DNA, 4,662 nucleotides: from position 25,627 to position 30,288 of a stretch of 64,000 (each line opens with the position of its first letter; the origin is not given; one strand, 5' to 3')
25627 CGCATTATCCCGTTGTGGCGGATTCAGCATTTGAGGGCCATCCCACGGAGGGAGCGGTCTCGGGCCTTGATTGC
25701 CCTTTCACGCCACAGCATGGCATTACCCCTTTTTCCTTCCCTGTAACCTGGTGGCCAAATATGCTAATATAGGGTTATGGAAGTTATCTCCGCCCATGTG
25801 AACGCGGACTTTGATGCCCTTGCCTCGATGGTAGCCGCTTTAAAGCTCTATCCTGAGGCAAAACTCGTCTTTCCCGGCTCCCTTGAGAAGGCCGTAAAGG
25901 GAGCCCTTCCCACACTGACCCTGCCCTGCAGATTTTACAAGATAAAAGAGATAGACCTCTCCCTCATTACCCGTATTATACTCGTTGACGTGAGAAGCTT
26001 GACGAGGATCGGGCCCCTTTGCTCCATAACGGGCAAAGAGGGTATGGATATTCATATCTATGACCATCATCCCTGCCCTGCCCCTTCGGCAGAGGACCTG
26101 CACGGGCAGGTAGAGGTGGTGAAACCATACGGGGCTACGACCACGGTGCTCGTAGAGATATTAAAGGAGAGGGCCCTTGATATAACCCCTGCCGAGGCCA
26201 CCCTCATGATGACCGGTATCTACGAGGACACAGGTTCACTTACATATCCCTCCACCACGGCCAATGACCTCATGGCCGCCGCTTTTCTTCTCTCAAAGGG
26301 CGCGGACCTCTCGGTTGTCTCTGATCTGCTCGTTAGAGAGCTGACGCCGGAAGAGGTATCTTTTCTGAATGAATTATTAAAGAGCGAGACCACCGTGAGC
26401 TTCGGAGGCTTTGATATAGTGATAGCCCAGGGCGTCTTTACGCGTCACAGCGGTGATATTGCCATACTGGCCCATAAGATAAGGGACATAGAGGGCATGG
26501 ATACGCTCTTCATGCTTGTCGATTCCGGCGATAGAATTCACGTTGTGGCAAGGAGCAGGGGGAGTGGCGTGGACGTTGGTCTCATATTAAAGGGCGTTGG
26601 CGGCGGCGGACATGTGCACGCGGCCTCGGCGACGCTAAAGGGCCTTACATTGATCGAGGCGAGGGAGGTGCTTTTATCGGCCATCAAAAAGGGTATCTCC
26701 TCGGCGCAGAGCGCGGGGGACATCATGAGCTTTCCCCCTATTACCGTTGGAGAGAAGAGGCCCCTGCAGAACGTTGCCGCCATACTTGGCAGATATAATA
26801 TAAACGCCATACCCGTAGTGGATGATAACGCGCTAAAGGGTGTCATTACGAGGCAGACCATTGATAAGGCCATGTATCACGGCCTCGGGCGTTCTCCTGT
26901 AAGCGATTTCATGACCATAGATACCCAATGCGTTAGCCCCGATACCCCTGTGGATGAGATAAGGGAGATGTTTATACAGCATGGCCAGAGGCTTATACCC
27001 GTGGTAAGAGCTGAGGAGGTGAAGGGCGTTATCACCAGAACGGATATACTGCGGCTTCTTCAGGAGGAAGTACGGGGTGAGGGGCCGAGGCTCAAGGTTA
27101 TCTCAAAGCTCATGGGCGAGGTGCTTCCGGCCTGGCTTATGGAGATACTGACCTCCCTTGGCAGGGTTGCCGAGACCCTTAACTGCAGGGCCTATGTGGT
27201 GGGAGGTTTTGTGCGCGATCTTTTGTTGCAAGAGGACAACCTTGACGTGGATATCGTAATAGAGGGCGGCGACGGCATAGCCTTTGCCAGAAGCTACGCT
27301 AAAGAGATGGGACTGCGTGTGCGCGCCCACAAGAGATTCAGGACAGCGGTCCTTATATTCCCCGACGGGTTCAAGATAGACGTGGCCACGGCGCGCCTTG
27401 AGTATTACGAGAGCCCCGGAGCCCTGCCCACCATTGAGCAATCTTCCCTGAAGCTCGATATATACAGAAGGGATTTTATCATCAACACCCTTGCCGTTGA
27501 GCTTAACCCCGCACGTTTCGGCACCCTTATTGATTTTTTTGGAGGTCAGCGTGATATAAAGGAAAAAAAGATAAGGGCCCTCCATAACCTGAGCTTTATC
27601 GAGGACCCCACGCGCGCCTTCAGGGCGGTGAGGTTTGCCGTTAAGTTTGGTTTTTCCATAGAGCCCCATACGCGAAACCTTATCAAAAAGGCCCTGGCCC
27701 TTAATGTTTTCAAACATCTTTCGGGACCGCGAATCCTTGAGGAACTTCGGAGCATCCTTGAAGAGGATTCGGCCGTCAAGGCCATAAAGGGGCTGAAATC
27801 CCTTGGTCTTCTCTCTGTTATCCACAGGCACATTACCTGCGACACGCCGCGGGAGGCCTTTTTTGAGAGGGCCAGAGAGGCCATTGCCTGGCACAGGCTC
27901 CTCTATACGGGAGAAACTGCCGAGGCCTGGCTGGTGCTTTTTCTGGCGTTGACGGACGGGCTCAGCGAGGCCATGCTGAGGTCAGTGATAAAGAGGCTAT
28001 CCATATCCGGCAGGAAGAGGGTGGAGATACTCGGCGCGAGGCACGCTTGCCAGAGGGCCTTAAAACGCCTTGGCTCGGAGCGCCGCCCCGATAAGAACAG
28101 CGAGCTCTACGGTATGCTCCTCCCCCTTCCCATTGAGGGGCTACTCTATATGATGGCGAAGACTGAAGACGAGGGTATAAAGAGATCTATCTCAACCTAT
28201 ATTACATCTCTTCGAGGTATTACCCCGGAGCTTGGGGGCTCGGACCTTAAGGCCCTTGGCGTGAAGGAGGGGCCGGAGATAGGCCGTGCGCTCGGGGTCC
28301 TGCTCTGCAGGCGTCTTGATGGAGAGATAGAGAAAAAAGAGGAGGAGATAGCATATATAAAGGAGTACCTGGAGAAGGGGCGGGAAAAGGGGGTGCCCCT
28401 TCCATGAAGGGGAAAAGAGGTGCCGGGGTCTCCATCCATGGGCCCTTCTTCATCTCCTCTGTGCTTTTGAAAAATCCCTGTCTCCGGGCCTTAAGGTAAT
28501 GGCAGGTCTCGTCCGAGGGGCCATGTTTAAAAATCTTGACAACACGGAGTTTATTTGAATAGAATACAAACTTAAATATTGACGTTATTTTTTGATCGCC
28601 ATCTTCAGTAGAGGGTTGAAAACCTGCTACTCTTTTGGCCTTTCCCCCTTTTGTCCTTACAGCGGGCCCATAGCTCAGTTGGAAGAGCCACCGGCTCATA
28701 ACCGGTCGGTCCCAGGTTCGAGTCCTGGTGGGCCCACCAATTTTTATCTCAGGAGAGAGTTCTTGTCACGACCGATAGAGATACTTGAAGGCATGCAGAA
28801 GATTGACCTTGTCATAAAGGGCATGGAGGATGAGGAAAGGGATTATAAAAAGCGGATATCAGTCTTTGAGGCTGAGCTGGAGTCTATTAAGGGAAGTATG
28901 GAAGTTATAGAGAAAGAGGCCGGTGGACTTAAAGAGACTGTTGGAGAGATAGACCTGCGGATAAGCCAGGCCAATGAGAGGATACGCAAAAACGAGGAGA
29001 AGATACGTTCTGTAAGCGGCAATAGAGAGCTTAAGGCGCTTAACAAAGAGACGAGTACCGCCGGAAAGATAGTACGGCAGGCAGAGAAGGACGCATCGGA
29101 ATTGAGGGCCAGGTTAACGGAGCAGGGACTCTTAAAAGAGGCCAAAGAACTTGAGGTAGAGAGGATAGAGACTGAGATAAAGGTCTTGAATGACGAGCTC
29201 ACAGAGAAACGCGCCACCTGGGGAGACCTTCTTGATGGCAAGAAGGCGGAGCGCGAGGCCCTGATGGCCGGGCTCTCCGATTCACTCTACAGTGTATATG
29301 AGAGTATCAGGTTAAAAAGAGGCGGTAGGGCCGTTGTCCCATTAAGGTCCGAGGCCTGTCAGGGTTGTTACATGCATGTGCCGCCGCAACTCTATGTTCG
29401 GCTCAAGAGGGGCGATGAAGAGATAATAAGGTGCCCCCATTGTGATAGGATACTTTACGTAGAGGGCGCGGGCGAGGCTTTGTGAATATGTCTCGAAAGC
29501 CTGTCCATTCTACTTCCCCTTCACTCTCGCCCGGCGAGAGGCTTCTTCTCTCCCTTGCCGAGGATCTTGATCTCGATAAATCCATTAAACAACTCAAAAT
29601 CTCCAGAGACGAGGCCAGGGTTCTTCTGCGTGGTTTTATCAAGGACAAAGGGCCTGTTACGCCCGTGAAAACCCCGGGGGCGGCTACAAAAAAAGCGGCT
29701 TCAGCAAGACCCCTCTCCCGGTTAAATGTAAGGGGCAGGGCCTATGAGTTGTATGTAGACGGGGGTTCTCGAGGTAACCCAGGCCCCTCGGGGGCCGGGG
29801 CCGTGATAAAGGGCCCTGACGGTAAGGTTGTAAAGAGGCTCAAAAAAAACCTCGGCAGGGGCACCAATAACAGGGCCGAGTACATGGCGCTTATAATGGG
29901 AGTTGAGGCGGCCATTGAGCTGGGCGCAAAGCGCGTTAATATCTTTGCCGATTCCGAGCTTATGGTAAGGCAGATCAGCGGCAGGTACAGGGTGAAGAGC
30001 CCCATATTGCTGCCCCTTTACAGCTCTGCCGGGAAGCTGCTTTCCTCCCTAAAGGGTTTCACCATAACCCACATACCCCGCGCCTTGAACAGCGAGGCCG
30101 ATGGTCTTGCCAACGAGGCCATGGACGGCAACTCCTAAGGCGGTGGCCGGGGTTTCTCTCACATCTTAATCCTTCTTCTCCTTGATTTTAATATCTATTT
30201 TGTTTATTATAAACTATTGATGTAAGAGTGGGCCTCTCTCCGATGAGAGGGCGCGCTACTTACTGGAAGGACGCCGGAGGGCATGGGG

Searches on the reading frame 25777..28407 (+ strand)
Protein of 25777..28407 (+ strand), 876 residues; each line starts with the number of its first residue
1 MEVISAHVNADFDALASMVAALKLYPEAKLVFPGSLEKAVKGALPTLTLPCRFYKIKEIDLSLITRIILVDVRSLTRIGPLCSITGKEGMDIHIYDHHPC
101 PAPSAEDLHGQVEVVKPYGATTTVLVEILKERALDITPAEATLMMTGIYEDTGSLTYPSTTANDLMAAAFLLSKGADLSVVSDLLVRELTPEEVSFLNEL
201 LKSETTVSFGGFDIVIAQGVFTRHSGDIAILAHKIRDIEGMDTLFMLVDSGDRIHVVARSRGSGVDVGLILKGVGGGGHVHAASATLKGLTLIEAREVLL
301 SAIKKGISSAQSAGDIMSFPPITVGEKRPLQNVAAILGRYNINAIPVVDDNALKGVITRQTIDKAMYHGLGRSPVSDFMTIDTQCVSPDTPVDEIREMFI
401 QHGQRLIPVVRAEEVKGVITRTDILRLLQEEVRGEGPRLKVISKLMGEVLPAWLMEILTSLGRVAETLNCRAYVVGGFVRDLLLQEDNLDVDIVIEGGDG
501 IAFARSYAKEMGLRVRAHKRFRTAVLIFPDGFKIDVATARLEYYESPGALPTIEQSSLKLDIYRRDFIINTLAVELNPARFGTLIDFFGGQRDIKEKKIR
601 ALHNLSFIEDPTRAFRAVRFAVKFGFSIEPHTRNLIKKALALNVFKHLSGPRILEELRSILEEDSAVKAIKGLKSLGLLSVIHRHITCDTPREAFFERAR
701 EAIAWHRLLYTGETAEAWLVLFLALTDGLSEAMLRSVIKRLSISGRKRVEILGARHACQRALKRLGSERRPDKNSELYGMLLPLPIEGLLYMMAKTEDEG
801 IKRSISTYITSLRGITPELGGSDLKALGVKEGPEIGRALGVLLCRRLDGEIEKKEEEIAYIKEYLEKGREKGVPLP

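Call 16: search_protein_families(library=pfam, proteins=[window:25777-28407:+], max_evalue=0.001)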
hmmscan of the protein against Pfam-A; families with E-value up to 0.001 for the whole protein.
window:25777-28407:+ (876 aa): 5 families
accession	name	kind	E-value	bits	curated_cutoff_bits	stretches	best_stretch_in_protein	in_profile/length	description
PF00571.33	CBS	-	1.5e-24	86.5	24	2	375-429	1-56/57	CBS domain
PF01743.26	PolyA_pol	-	3.1e-24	86.2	23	1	472-600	1-126/126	Poly A polymerase head domain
PF02272.25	DHHA1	-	1.4e-09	38.8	25.9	1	220-304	9-97/102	DHHA1 domain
PF01368.27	DHH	-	2.2e-09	38.1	28.1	1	3-148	3-125/125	DHH family, N-terminal domain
PF12627.12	PolyA_pol_RNAbd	-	4.2e-08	33.3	22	1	625-686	1-60/64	Probable RNA and SrmB- binding site of polymerase A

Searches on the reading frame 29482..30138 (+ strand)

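Call 16: search_protein_families(library=pfam, proteins=[window:29482-30138:+], max_evalue=0.001)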
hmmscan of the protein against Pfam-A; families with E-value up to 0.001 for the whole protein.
window:29482-30138:+ (218 aa): 2 families
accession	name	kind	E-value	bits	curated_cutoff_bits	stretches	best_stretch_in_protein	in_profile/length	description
PF13456.12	RVT_3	-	9.3e-22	77.7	21.6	1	92-213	2-123/123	Reverse transcriptase-like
PF00075.30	RNase_H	-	3.4e-12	47.2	25.8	1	87-165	3-75/141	RNase H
